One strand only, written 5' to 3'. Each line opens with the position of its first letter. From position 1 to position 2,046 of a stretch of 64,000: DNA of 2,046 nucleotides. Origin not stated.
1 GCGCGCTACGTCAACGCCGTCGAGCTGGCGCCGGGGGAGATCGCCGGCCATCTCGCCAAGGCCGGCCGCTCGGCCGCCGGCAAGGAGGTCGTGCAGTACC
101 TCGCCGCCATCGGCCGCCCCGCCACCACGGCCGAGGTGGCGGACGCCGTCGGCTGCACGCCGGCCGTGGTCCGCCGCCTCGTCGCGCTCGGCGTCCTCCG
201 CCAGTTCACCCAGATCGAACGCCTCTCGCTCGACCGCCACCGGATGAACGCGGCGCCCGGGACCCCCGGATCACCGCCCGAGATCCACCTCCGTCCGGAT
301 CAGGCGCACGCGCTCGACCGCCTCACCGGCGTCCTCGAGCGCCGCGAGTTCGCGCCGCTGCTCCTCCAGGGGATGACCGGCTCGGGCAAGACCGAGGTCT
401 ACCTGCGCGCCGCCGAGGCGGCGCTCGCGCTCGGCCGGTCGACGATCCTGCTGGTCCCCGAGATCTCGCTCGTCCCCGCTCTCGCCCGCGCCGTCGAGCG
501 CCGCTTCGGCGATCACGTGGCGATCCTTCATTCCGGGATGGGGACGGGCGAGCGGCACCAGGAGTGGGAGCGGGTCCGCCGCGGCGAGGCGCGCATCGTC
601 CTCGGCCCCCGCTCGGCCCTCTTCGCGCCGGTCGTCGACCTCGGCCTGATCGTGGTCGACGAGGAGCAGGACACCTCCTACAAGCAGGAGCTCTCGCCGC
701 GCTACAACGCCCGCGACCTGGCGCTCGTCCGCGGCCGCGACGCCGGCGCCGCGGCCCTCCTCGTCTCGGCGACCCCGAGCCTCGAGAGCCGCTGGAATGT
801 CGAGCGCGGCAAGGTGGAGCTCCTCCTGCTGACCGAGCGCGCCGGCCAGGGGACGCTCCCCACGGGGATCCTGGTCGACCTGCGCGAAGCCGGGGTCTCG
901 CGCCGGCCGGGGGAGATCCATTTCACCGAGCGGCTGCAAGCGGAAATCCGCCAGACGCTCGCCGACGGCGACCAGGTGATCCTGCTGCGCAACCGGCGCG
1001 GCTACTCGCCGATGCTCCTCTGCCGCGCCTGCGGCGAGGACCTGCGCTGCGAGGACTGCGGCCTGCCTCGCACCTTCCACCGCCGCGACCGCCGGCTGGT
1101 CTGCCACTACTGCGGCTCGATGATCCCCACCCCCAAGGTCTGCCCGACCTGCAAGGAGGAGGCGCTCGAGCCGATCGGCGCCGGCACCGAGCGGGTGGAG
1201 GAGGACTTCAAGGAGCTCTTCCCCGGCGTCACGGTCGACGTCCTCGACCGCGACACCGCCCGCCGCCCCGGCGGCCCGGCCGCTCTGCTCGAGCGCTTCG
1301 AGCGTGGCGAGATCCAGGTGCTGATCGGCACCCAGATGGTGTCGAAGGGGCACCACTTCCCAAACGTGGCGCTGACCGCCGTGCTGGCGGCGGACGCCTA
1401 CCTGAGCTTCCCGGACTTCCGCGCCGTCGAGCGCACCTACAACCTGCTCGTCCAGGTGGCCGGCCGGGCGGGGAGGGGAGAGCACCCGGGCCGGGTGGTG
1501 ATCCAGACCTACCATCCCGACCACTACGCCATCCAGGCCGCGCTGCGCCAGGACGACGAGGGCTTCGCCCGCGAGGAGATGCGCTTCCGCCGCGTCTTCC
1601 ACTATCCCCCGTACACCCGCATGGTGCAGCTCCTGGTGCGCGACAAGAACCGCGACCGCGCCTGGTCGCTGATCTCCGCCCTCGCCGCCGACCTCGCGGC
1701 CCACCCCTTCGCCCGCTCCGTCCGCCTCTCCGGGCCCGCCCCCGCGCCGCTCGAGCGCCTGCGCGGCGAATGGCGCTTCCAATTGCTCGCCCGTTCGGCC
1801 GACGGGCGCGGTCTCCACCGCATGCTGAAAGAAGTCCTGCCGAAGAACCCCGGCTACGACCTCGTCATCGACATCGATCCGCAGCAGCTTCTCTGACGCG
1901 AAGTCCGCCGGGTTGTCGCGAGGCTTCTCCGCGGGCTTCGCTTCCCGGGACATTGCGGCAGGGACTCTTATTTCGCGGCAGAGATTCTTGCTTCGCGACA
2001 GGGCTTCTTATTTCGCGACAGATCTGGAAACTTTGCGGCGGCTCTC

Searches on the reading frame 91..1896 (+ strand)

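Call 69: search_protein_families(library=pfam, proteins=[window:91-1896:+], max_evalue=0.00001)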
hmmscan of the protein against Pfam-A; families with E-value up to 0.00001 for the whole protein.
window:91-1896:+ (601 aa): 5 families
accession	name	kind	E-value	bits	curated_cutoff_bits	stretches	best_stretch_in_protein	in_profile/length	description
PF18074.6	PriA_C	-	1.9e-16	61.1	26.9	1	507-597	1-95/95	Primosomal protein N C-terminal domain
PF00270.35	DEAD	-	6.4e-14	52.5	26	1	69-230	2-161/167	DEAD/DEAH box helicase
PF04851.21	ResIII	-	1.3e-09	38.6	22.5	1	65-191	2-133/164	Type III restriction enzyme, res subunit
PF00271.37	Helicase_C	-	5.2e-08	33.5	23.5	0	396-462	54-108/110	Helicase conserved C-terminal domain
PF18319.7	Zn_ribbon_PriA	-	2.1e-07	31.2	26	1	320-345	1-26/27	PriA DNA helicase Cys-rich region (CRR) domain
